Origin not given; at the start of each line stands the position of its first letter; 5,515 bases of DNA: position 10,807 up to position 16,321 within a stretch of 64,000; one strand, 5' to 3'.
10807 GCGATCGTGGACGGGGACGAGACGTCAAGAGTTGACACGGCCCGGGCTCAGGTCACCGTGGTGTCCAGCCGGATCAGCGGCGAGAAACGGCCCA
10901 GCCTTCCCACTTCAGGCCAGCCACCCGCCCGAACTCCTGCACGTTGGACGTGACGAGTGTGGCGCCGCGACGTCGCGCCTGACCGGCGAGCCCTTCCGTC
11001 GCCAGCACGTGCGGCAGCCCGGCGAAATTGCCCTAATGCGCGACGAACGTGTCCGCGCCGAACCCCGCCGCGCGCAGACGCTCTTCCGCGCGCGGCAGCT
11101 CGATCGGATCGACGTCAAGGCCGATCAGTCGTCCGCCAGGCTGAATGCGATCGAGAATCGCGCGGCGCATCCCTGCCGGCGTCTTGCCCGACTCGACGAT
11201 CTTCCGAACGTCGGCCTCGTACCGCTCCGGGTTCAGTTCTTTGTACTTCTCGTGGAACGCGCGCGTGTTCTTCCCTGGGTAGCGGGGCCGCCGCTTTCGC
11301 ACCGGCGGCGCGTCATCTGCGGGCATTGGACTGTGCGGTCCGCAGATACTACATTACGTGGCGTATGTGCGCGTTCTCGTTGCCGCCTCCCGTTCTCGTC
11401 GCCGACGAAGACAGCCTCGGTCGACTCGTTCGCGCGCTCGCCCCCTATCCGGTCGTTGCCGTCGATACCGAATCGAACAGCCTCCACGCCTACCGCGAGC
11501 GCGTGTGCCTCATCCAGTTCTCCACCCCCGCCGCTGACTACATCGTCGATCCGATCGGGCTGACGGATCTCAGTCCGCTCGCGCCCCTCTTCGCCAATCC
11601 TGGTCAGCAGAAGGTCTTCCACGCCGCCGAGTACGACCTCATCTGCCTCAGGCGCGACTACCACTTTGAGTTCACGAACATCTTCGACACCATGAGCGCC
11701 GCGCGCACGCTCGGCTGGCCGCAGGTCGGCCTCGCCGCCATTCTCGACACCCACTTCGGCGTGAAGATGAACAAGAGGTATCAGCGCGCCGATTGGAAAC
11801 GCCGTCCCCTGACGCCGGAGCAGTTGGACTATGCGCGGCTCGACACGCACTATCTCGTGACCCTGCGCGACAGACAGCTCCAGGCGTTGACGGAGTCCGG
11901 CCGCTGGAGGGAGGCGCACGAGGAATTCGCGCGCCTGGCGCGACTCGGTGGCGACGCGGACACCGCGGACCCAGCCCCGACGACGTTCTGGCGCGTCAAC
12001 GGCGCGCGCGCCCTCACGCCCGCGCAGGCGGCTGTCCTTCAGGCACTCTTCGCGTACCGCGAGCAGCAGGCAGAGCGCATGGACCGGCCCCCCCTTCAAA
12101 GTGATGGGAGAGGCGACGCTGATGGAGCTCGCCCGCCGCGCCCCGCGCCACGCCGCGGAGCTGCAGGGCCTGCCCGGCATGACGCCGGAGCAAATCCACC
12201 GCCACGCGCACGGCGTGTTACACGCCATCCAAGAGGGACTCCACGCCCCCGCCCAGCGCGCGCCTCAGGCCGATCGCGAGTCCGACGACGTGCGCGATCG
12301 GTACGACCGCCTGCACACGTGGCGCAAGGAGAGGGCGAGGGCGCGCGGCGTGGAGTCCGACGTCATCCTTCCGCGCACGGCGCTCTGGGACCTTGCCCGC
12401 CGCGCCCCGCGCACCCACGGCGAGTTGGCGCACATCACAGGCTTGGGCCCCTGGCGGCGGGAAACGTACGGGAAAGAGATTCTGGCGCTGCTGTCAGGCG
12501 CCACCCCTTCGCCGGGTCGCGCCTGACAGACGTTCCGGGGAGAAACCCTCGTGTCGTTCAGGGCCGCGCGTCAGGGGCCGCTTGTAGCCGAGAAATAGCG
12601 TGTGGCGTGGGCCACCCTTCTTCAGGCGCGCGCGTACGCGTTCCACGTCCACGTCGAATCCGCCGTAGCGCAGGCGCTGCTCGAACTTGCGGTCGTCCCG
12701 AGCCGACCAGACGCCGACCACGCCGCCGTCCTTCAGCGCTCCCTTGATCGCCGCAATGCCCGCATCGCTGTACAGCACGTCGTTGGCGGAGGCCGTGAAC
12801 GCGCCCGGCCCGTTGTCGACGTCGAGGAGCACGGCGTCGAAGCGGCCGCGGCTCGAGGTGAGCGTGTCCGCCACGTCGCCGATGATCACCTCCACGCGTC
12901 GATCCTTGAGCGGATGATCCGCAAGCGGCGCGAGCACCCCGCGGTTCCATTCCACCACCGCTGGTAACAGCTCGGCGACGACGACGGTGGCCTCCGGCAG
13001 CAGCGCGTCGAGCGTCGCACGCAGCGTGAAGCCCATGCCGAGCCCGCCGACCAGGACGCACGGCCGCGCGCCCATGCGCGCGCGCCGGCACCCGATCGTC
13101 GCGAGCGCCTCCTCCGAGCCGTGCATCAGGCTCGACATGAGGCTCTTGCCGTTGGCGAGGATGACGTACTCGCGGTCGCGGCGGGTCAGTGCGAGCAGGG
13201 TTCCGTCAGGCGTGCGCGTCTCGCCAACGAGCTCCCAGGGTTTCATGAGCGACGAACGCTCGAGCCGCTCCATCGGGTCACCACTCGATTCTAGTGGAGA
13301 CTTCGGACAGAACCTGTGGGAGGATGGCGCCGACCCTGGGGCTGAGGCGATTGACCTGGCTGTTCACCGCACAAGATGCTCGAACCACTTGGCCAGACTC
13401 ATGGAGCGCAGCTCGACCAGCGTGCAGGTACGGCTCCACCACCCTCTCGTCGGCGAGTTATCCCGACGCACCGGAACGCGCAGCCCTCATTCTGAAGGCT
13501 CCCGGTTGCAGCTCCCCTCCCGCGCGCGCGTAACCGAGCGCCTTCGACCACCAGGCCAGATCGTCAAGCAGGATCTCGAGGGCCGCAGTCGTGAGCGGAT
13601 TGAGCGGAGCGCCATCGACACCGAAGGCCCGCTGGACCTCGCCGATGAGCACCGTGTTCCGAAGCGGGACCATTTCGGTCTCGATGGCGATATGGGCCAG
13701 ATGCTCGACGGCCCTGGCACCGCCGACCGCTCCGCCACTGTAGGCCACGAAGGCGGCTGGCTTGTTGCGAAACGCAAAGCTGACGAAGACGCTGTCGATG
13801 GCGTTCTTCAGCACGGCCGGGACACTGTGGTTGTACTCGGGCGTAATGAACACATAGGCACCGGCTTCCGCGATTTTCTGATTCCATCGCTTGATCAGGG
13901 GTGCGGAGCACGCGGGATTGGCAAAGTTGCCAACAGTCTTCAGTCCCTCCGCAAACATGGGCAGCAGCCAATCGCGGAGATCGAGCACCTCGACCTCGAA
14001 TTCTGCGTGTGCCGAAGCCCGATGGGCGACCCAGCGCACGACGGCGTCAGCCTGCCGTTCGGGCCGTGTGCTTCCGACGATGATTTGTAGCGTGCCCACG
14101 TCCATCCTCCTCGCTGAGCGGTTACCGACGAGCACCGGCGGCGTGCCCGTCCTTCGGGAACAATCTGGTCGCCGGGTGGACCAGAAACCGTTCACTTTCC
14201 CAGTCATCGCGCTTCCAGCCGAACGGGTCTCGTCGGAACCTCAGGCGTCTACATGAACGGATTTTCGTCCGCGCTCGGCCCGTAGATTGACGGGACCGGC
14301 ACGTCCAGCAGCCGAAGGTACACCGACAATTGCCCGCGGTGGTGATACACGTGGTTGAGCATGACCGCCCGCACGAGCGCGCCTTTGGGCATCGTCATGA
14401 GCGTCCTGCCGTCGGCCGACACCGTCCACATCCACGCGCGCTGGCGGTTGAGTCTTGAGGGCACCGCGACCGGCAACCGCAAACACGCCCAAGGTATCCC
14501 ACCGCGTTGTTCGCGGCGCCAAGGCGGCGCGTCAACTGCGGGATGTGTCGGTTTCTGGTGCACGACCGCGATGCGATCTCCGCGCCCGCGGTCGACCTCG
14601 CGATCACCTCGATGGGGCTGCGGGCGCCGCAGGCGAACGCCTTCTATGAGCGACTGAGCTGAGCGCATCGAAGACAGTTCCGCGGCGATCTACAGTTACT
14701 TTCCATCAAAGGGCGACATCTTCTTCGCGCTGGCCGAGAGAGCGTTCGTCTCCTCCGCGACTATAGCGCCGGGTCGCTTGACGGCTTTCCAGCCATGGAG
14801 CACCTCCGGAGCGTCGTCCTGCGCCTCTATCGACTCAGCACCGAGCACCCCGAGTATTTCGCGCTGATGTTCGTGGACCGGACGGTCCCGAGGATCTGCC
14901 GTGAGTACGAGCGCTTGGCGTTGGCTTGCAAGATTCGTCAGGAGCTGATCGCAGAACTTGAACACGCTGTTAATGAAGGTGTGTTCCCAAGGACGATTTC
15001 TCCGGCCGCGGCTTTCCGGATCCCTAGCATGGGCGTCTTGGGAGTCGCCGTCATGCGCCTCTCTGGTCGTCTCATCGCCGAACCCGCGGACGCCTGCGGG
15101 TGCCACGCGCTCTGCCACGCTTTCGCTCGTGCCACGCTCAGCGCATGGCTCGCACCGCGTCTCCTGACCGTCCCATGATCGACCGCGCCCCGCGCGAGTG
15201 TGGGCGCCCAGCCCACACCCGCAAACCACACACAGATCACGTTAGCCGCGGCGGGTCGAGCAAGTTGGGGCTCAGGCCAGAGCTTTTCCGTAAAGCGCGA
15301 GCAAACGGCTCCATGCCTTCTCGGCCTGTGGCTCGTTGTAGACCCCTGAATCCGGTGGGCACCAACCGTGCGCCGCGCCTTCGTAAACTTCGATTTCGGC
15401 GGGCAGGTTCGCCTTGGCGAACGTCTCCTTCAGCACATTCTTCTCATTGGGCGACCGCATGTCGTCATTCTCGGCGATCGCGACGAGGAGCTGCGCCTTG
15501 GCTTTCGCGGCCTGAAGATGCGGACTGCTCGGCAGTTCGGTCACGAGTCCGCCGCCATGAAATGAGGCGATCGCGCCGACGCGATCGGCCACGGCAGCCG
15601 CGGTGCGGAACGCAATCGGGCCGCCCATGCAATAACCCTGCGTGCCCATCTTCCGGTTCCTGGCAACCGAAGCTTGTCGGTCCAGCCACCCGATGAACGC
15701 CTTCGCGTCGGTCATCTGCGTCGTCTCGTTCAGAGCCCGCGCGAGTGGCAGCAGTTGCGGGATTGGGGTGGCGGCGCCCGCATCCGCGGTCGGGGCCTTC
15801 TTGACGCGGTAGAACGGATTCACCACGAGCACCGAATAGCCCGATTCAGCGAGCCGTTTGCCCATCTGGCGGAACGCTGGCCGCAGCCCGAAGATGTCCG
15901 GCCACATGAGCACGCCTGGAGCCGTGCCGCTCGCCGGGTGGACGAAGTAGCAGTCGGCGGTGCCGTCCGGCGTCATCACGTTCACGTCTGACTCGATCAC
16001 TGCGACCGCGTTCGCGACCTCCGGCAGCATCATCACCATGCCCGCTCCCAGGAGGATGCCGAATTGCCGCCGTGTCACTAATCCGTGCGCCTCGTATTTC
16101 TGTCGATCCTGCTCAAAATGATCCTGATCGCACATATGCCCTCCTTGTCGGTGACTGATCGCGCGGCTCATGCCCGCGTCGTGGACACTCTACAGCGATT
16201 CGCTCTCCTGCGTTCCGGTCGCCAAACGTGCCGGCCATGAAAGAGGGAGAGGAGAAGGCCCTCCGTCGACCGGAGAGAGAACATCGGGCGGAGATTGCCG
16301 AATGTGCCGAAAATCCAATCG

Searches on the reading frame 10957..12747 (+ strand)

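Call 57: search_protein_families(library=pfam, proteins=[window:10957-12747:+], max_evalue=0.0001)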
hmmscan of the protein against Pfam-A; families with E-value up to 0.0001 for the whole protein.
window:10957-12747:+ (596 aa): 1 family
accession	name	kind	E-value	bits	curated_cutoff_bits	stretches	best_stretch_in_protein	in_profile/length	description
PF01612.26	DNA_pol_A_exo1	-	1.7e-43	148.8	23.6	1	147-305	3-166/173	3'-5' exonuclease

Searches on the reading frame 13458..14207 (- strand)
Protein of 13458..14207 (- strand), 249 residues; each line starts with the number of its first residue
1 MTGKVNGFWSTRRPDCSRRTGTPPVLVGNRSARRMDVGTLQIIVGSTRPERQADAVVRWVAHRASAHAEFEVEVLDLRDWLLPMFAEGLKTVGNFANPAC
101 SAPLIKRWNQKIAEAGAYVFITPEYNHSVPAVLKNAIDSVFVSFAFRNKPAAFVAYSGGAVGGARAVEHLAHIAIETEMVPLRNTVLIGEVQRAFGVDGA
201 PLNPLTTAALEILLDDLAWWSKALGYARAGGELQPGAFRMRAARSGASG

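Call 72: search_protein_families(library=pfam, proteins=[window:13458-14207:-], max_evalue=0.001)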
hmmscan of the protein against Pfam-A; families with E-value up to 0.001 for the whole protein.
window:13458-14207:- (249 aa): 2 families
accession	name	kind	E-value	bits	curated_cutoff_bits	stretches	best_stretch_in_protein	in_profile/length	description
PF03358.20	FMN_red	-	2.3e-36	125.1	24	1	42-190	5-149/152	NADPH-dependent FMN reductase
PF02525.22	Flavodoxin_2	-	2.7e-13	50.5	27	1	41-163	4-125/198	Flavodoxin-like fold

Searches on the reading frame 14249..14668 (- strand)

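Call 72: search_protein_families(library=pfam, proteins=[window:14249-14668:-], max_evalue=0.001)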
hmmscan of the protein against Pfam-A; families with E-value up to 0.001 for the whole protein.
window:14249-14668:- (139 aa): 1 family
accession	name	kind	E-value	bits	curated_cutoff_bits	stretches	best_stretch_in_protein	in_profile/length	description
PF05163.17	DinB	-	9.3e-08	32.6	23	1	80-133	106-157/165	DinB family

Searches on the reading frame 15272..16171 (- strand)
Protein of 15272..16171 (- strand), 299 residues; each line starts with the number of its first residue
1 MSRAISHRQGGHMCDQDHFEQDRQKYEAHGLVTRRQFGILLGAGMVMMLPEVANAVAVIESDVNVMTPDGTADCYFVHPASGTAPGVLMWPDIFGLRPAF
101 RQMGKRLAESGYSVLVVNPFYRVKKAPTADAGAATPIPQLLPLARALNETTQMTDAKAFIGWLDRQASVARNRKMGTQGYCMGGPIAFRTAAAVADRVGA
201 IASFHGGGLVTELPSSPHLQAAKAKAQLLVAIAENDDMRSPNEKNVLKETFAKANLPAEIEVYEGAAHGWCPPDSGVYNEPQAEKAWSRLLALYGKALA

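Call 57: search_protein_families(library=pfam, proteins=[window:15272-16171:-], max_evalue=0.0001)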
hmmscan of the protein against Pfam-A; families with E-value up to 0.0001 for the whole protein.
window:15272-16171:- (299 aa): 1 family
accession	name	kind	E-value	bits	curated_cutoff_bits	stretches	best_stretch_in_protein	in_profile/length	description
PF01738.24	DLH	-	1.5e-36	126.5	21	1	74-296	3-215/217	Dienelactone hydrolase family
